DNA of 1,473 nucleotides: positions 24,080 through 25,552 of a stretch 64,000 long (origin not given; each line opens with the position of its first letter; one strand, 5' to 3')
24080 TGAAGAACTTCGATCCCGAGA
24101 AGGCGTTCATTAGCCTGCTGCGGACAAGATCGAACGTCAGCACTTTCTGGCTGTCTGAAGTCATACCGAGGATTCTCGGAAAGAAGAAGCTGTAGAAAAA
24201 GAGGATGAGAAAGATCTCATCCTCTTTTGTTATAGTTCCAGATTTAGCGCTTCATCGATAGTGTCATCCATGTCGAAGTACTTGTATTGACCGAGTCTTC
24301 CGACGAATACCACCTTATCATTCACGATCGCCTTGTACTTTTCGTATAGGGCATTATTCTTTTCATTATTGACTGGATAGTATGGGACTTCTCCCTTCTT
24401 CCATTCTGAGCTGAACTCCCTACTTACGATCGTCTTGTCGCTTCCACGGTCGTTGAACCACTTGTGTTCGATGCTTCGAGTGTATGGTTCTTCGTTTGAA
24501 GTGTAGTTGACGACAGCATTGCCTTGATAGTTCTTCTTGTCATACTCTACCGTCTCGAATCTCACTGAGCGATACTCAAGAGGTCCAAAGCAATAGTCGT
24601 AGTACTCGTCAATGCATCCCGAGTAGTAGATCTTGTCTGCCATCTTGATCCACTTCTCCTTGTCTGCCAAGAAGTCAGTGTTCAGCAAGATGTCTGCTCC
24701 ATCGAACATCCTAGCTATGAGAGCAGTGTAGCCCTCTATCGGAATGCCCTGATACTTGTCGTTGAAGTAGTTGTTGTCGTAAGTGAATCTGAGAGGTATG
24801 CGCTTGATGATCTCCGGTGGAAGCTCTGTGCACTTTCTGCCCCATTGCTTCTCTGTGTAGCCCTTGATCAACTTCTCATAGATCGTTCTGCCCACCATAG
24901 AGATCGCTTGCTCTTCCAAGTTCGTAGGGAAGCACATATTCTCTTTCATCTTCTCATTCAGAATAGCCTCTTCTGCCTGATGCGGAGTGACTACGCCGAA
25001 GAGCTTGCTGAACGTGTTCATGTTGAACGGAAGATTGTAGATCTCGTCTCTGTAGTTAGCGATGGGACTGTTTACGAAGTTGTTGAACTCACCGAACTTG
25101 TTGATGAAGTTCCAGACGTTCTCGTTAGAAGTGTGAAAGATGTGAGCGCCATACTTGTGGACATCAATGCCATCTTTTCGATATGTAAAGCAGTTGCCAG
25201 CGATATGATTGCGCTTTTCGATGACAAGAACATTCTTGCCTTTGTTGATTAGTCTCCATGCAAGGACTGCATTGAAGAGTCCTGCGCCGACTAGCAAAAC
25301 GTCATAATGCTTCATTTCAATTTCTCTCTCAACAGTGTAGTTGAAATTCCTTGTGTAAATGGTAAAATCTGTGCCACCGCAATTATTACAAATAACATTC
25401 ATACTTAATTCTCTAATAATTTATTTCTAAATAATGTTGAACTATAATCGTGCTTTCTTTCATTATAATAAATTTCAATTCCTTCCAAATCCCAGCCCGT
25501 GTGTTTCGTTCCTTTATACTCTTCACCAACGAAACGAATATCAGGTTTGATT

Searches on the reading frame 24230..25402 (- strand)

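Call 31: search_protein_families(library=phrogs, proteins=[window:24230-25402:-], max_evalue=0.00001)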
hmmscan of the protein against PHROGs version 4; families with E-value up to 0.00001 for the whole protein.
window:24230-25402:- (390 aa): 1 family
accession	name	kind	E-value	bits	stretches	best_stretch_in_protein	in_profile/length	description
phrog_9677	-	unknown function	8.4e-136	453.9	1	31-387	2-363/376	-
